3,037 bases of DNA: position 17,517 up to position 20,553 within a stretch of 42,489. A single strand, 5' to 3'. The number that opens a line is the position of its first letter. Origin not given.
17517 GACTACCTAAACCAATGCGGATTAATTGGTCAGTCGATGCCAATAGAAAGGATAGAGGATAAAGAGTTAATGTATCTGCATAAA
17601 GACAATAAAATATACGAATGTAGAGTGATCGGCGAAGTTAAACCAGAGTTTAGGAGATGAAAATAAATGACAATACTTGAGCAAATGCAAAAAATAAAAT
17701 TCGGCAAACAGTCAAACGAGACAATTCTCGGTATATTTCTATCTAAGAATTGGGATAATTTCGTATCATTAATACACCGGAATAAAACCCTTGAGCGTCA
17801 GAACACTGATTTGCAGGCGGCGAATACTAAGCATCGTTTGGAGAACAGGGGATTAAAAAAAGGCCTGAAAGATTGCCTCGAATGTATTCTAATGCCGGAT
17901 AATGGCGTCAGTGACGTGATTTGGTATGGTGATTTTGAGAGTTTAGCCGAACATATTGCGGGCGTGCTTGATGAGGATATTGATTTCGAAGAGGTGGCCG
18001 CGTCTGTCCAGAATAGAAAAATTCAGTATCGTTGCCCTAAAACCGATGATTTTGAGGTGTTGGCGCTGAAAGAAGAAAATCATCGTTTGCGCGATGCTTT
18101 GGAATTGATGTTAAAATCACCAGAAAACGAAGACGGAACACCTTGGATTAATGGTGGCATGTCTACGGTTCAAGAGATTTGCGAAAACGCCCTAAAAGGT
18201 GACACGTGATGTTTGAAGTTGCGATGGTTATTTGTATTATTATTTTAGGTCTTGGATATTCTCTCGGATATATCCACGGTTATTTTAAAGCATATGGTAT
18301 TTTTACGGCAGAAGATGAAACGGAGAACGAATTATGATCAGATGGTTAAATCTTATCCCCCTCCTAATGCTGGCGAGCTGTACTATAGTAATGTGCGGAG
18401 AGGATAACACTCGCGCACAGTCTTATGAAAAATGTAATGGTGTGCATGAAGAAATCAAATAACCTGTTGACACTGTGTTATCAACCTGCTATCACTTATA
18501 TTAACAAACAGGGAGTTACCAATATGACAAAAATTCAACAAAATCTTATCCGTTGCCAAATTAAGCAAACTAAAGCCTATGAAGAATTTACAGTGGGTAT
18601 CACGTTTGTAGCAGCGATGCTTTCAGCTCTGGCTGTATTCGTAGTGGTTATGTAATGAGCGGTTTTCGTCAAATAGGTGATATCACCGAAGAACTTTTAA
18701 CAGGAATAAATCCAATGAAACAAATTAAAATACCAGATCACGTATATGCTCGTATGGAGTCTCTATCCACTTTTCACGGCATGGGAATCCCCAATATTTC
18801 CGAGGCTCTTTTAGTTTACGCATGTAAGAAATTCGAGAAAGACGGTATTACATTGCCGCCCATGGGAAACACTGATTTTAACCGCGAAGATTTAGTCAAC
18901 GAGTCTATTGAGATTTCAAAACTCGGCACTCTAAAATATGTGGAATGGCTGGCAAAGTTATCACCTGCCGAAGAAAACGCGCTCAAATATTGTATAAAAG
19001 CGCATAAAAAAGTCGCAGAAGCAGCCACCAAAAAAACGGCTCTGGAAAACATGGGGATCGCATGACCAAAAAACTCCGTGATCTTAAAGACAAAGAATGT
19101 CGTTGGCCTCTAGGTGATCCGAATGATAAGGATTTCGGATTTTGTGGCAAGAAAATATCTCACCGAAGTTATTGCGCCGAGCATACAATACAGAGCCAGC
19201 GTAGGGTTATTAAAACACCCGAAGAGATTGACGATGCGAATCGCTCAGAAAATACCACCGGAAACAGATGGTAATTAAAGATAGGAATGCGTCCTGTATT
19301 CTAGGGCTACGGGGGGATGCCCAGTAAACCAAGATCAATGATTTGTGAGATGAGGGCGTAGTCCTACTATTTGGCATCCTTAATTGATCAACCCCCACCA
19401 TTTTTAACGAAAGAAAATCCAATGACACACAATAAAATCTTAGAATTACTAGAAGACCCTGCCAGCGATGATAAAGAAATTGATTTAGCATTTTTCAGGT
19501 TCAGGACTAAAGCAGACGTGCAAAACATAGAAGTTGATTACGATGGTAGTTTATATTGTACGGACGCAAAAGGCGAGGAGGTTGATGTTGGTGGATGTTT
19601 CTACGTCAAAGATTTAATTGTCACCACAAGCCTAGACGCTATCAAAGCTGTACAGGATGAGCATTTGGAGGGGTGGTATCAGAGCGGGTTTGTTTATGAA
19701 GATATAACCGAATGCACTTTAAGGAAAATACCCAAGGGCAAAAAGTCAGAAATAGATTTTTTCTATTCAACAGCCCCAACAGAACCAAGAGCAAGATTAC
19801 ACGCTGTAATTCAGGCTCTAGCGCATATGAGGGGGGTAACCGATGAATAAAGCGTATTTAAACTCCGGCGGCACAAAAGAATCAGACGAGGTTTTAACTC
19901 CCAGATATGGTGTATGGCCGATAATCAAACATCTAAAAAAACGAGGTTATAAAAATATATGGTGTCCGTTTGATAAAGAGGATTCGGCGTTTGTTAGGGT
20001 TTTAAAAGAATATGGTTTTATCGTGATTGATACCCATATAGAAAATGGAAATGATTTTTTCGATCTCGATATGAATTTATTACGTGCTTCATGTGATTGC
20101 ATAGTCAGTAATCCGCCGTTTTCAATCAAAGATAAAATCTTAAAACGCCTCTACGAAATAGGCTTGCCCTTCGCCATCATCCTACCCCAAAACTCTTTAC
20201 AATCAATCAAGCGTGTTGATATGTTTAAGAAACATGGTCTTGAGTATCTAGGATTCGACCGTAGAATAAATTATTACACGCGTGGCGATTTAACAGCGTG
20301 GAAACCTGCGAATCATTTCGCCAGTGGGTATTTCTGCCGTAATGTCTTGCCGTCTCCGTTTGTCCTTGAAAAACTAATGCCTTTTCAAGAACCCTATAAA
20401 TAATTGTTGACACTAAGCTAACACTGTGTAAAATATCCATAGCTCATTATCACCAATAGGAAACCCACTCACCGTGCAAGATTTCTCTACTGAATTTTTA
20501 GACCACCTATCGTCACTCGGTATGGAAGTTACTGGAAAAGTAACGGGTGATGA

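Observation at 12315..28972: A 19-bp bipartite box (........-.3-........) sits on the -35 of every rightward early promoter and recurs at two places in the late arm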

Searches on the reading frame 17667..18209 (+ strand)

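Call 6: search_protein_families(library=phrogs, proteins=[window:17667-18209:+], max_evalue=0.001)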
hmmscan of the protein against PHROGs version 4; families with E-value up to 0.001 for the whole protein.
window:17667-18209:+ (180 aa): 0 families

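Call 32: search_protein_families(library=pfam, proteins=[window:17667-18209:+], max_evalue=0.1)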
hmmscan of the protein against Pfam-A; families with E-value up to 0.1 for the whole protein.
window:17667-18209:+ (180 aa): 1 family
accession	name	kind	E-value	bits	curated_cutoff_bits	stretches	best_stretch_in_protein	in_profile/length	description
PF04977.20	DivIC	-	0.063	13.5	28.9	0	32-69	12-49/80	Septum formation initiator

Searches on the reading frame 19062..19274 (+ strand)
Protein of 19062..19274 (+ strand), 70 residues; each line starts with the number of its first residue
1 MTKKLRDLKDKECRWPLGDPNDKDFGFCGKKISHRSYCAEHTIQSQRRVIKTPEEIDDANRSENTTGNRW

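Call 6: search_protein_families(library=phrogs, proteins=[window:19062-19274:+], max_evalue=0.001)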
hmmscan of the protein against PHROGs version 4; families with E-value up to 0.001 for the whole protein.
window:19062-19274:+ (70 aa): 2 families
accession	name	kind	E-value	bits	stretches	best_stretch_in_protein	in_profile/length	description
phrog_12262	-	unknown function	5.7e-10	40.2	1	7-48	124-165/182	-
phrog_16311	-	unknown function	4.3e-05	24.7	1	3-49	103-147/151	-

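Call 28: search_protein_families(library=pfam, proteins=[window:19062-19274:+], max_evalue=1)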
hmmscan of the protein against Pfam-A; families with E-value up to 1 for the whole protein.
window:19062-19274:+ (70 aa): 1 family
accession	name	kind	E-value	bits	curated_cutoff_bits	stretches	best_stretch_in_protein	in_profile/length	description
PF07750.17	GcrA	-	4.9e-13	50.2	26.9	1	4-48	102-147/155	GcrA cell cycle regulator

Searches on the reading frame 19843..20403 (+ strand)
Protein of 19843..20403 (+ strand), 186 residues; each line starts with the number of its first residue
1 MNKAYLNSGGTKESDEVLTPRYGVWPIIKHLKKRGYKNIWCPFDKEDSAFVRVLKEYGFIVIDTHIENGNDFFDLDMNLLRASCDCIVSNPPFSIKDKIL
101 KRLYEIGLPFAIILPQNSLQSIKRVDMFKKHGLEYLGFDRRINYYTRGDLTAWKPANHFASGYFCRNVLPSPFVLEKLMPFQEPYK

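Call 7: search_protein_families(library=phrogs, proteins=[window:19843-20403:+], max_evalue=0.001)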
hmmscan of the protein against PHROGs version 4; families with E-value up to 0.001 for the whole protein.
window:19843-20403:+ (186 aa): 1 family
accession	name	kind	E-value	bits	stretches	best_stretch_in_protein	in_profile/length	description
phrog_799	-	other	8.3e-27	95.5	1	9-165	207-363/458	DNA methyltransferase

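Call 28: search_protein_families(library=pfam, proteins=[window:19843-20403:+], max_evalue=1)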
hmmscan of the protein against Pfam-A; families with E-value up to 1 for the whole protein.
window:19843-20403:+ (186 aa): 5 families
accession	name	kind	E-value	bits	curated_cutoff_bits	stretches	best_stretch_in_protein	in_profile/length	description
PF13651.11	EcoRI_methylase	-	0.002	18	26.4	1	65-131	120-186/345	Adenine-specific methyltransferase EcoRI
PF18290.7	Nudix_hydro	-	0.06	13.8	26.5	1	28-60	33-65/80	Nudix hydrolase domain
PF13380.12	CoA_binding_2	-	0.12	13.3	22.8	1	17-62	61-106/116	CoA binding domain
PF10237.15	N6-adenineMlase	-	0.13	12.4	23.2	1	47-103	60-107/166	Probable N6-adenine methyltransferase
PF05175.20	MTS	-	0.16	12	23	1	76-98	91-113/170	Methyltransferase small domain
